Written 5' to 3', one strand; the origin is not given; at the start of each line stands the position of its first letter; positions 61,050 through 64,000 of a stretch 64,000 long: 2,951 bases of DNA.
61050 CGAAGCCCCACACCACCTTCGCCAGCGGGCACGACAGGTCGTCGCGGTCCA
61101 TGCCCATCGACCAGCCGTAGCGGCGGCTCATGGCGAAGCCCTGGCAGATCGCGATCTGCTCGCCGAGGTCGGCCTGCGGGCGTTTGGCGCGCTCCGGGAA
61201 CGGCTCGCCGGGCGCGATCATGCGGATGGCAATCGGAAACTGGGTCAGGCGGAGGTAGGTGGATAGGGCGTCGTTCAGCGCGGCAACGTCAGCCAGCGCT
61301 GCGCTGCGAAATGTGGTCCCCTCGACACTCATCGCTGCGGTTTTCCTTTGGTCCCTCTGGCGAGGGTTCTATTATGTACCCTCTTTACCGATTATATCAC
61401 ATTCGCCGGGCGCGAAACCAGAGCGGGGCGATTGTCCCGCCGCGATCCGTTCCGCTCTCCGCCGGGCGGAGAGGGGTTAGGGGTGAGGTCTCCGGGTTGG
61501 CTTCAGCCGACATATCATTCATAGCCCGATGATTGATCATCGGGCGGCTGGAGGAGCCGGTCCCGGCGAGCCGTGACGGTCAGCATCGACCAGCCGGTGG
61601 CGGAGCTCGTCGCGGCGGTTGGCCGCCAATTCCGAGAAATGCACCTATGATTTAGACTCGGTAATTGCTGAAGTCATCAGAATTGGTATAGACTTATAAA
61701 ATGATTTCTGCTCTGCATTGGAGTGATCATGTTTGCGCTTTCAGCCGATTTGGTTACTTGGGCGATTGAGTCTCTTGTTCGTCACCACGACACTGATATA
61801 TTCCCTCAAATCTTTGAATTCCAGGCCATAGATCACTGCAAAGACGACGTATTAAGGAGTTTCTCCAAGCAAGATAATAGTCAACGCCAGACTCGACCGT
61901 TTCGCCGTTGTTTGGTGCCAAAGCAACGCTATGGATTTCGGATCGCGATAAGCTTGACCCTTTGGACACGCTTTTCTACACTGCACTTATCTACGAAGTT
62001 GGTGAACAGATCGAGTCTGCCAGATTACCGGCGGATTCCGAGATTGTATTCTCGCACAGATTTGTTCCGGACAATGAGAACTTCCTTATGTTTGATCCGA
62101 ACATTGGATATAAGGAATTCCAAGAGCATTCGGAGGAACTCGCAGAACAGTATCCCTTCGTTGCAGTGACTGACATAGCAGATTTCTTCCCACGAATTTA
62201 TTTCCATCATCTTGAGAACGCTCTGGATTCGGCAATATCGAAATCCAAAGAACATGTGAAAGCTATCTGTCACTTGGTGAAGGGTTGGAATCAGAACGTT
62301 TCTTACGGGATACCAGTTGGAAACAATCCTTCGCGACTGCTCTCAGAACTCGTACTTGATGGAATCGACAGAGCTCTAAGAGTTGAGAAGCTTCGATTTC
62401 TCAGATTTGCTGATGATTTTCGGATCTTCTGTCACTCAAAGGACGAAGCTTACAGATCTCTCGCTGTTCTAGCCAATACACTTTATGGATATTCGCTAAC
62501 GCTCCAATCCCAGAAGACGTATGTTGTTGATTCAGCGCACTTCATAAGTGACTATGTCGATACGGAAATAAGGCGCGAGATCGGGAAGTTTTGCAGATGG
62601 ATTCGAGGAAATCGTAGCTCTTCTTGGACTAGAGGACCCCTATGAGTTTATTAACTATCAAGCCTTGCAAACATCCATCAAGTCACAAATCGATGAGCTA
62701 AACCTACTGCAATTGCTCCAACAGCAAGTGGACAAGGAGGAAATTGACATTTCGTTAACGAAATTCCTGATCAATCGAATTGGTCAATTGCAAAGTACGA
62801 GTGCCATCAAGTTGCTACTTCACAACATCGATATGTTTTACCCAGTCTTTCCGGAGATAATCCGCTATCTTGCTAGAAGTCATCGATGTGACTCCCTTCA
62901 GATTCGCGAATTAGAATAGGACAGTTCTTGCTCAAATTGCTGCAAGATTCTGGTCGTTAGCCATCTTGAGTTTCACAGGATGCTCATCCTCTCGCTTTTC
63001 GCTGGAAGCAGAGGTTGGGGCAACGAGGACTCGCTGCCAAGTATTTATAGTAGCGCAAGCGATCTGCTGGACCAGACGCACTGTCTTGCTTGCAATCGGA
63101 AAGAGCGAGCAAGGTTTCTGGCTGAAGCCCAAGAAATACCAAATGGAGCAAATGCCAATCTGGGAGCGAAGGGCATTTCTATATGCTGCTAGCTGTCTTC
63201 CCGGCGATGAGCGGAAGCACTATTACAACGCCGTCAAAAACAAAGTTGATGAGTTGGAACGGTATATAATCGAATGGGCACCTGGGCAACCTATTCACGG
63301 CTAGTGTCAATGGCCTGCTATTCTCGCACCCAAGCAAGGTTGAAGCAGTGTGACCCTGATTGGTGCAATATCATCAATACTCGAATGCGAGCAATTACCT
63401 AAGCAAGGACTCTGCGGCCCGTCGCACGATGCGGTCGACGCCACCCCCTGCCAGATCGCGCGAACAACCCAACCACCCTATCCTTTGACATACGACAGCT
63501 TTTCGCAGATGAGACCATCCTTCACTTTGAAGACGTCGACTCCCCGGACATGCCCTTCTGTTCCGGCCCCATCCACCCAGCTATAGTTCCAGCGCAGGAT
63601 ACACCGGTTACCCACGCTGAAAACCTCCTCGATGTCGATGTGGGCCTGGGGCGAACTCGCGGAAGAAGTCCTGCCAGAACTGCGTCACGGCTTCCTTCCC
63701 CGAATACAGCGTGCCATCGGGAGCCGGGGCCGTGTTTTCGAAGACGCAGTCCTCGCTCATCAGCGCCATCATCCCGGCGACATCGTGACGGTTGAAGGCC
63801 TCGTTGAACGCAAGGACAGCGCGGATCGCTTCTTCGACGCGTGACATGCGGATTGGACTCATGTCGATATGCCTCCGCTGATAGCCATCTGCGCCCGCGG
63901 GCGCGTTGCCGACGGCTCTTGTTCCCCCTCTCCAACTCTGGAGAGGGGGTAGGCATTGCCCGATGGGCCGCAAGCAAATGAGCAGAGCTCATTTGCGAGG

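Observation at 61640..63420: Low-G+C island carrying a stand-alone UG/Abi-like reverse transcriptase that is heavily disrupted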

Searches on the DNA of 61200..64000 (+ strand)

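Call 47: search_rna_families(source=window, start=61200, end=64000, threshold=evalue, max_evalue=1)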
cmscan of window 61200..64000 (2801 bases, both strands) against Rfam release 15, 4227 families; matches with E-value up to 1: 0.
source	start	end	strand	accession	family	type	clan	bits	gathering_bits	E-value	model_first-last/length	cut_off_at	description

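Call 50: search_dna_similar(query=window:61600-63450:+, collection=plasmids, mode=distant, max_rows=10)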
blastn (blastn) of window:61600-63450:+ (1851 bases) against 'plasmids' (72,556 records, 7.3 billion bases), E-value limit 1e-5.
No match.

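Call 51: search_dna_similar(query=window:61600-63450:+, collection=phages, mode=distant, max_rows=10)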
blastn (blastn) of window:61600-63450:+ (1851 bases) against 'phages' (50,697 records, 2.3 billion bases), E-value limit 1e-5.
No match.

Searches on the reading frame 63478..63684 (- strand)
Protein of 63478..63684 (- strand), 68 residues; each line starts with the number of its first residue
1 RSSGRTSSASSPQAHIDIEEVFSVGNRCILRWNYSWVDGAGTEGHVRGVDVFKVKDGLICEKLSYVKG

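Call 29: search_protein_families(library=pfam, proteins=[window:63478-63684:-], max_evalue=0.01)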
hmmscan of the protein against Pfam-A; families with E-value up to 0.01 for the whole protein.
window:63478-63684:- (68 aa): 1 family
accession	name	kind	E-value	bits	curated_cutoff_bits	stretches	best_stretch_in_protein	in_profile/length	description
PF12680.13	SnoaL_2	-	8.9e-08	33.1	27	1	10-61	49-101/102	SnoaL-like domain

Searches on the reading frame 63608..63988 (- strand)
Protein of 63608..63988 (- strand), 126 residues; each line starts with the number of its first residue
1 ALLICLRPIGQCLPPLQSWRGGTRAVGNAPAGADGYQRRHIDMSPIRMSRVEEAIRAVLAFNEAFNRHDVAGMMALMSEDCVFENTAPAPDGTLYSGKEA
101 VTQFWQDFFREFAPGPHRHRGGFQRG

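Call 29: search_protein_families(library=pfam, proteins=[window:63608-63988:-], max_evalue=0.01)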
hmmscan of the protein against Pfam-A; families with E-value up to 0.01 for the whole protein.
window:63608-63988:- (126 aa): 4 families
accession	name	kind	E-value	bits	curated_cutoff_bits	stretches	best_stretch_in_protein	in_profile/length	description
PF12680.13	SnoaL_2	-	1.2e-11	45.5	27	1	58-113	1-51/102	SnoaL-like domain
PF13474.12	SnoaL_3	-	1e-06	29.5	22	1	58-112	5-56/121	SnoaL-like domain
PF07366.18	SnoaL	-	0.00012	22.3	28.4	1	57-112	3-54/126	SnoaL-like polyketide cyclase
PF14534.12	DUF4440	-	0.00063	20.6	25.2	1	58-107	5-49/107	Domain of unknown function (DUF4440)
